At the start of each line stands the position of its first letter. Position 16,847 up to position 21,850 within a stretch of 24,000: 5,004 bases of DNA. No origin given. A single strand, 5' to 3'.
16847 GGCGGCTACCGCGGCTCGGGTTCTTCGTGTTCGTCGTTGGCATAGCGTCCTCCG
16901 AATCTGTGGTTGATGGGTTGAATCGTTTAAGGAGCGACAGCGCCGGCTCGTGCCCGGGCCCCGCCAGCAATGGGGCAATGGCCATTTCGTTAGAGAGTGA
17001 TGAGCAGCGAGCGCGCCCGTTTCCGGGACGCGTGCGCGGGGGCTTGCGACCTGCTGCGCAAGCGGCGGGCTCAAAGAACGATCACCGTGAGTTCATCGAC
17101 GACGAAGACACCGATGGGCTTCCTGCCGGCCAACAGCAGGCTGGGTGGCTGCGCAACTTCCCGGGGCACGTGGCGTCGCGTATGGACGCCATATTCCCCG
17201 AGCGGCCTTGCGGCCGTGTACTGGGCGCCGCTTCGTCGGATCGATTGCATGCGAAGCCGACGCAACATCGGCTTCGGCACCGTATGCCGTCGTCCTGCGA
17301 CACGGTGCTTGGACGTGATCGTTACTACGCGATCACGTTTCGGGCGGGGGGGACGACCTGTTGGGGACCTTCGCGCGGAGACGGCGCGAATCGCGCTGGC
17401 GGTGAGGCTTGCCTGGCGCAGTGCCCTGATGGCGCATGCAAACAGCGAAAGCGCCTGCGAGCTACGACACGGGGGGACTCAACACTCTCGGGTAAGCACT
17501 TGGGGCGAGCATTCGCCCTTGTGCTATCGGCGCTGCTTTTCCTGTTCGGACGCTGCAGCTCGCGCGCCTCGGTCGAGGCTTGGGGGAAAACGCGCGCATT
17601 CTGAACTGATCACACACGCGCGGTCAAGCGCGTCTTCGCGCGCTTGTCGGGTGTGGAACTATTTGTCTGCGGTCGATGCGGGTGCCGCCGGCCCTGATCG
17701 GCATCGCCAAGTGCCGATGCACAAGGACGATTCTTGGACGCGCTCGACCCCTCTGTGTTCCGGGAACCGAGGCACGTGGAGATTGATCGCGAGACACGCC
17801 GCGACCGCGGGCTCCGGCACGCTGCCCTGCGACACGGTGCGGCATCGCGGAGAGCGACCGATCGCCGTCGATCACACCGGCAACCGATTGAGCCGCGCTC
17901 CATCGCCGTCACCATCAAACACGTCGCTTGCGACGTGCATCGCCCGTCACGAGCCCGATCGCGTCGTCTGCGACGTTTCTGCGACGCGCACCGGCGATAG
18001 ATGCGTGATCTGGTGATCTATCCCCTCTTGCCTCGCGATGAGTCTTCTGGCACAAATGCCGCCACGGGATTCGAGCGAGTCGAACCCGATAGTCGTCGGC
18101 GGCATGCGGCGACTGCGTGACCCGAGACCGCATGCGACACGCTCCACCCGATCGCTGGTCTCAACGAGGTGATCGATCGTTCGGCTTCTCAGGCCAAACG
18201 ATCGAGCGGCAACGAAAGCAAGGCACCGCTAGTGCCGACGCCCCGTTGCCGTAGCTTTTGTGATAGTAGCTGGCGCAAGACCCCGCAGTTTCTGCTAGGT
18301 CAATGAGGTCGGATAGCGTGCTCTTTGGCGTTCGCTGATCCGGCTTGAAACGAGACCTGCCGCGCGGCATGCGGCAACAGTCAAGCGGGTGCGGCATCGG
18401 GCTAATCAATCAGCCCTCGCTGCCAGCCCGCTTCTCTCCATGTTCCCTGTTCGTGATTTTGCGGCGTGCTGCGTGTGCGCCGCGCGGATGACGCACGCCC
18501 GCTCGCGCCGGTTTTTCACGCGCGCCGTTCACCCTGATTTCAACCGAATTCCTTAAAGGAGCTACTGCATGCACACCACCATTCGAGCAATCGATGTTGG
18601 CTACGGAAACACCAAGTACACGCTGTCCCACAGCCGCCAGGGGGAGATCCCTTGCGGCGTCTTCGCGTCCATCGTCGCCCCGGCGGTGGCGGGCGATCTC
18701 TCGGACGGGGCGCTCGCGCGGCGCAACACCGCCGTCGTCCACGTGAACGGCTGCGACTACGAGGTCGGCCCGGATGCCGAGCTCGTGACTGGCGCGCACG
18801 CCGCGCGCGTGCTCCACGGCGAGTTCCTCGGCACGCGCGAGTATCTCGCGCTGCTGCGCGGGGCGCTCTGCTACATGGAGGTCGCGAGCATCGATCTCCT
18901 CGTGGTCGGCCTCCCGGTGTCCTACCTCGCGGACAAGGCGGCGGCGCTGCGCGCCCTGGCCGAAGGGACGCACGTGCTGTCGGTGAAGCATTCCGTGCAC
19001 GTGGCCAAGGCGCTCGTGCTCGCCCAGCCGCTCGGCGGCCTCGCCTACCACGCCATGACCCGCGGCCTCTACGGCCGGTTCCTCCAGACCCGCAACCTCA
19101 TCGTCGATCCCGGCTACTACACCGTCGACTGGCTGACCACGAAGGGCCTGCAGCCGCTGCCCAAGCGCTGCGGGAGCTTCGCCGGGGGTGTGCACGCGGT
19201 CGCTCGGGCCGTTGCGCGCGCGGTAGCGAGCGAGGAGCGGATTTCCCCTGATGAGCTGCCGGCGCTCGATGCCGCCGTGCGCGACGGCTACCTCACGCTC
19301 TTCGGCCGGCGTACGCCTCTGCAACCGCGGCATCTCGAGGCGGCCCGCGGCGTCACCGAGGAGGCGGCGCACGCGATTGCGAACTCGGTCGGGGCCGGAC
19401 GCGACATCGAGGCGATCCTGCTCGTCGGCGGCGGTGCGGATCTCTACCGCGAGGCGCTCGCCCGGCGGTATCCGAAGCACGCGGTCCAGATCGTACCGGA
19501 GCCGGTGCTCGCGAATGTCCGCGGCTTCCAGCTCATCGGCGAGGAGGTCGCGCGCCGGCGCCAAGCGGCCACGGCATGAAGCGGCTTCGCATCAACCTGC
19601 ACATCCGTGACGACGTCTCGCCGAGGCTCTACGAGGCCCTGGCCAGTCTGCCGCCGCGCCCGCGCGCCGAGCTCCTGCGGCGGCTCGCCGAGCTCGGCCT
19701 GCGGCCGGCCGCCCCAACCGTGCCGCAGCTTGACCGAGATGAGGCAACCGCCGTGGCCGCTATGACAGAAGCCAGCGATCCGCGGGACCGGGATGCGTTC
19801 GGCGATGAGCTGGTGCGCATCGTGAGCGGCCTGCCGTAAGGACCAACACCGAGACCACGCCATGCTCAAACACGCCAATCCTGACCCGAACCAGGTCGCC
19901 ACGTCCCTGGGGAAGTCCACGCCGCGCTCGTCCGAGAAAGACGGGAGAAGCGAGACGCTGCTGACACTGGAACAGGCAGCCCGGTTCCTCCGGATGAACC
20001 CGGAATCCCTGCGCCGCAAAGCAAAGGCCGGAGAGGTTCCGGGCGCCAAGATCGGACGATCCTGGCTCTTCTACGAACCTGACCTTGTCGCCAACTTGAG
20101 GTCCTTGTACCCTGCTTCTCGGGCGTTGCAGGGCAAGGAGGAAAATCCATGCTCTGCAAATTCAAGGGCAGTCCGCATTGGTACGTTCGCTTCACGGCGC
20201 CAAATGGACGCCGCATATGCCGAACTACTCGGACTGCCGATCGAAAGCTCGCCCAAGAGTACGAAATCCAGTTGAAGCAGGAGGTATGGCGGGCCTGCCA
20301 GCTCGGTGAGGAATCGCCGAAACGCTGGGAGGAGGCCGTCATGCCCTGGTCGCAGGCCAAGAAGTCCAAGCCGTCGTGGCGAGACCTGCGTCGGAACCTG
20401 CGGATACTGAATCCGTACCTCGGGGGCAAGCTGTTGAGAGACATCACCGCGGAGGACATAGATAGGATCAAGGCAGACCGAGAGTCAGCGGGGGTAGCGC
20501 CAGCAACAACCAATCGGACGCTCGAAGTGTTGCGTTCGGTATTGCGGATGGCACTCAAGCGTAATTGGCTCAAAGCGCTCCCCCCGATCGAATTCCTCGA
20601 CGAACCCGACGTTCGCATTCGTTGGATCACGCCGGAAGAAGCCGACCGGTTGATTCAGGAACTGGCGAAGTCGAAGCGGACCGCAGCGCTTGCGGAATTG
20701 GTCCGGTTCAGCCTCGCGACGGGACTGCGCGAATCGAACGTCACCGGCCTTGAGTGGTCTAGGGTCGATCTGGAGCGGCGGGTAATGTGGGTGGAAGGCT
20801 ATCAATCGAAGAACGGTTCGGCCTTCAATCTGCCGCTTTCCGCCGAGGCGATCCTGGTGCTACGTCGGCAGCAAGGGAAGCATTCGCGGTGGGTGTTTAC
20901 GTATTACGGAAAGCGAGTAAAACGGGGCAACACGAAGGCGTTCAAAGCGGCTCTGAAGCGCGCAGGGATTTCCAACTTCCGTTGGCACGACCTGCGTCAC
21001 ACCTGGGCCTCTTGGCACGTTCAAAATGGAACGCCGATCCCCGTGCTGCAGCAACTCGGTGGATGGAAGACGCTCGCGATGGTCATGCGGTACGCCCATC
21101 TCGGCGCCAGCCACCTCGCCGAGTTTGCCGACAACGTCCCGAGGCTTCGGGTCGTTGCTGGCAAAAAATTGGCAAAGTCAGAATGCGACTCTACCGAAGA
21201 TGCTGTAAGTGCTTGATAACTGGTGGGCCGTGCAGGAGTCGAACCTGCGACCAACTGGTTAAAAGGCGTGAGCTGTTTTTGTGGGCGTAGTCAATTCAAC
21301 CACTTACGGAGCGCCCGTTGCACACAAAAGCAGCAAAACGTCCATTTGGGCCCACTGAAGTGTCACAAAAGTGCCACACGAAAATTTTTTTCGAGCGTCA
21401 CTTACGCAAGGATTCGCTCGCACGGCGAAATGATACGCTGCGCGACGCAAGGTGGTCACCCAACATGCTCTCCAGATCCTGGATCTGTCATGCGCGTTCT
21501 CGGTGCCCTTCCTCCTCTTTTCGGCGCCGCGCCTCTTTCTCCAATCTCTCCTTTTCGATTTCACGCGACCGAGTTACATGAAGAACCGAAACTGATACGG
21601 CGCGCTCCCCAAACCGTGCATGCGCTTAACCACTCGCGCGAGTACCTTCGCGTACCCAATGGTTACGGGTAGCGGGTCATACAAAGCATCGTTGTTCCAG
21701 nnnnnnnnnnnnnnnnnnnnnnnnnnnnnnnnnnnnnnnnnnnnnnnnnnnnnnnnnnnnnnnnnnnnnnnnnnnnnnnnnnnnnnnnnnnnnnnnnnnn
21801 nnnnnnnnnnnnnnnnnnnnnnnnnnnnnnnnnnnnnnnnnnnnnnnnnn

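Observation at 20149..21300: Half a tRNA-Lys between an integrase gene and the pAgo island suggests tandem islands at one tRNA-Lys hotspot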

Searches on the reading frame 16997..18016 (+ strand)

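Call 25: search_protein_families(library=pfam, proteins=[window:16997-18016:+], max_evalue=0.01)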
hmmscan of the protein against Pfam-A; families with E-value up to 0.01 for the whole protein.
window:16997-18016:+ (339 aa): 1 family
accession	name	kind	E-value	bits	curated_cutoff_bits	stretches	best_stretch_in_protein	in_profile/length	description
PF21168.2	FkbO_Hyg5-like_N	-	0.0022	18.5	27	1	197-238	42-84/122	Chorismatase FkbO/Hyg5-like, N-terminal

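Call 49: search_protein_families(library=ncbifam, proteins=[window:16997-18016:+], max_evalue=0.001)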
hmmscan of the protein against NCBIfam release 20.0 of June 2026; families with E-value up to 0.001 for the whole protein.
window:16997-18016:+ (339 aa): 0 families

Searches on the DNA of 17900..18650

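Call 60: search_rna_families(source=window, start=17900, end=18650, threshold=evalue, max_evalue=1)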
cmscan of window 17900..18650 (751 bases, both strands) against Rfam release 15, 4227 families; matches with E-value up to 1: 0.
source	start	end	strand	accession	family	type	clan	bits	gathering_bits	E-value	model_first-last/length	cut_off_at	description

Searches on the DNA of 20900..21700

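Call 6: search_rna_families(source=window, start=20900, end=21700, threshold=evalue, max_evalue=10, show_alignments=3)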
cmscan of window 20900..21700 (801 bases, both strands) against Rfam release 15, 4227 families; matches with E-value up to 10: 1.
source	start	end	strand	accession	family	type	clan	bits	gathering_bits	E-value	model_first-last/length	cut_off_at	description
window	21227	21309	-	RF00005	tRNA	Gene; tRNA;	CL00001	14.4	29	8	1-71/71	no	tRNA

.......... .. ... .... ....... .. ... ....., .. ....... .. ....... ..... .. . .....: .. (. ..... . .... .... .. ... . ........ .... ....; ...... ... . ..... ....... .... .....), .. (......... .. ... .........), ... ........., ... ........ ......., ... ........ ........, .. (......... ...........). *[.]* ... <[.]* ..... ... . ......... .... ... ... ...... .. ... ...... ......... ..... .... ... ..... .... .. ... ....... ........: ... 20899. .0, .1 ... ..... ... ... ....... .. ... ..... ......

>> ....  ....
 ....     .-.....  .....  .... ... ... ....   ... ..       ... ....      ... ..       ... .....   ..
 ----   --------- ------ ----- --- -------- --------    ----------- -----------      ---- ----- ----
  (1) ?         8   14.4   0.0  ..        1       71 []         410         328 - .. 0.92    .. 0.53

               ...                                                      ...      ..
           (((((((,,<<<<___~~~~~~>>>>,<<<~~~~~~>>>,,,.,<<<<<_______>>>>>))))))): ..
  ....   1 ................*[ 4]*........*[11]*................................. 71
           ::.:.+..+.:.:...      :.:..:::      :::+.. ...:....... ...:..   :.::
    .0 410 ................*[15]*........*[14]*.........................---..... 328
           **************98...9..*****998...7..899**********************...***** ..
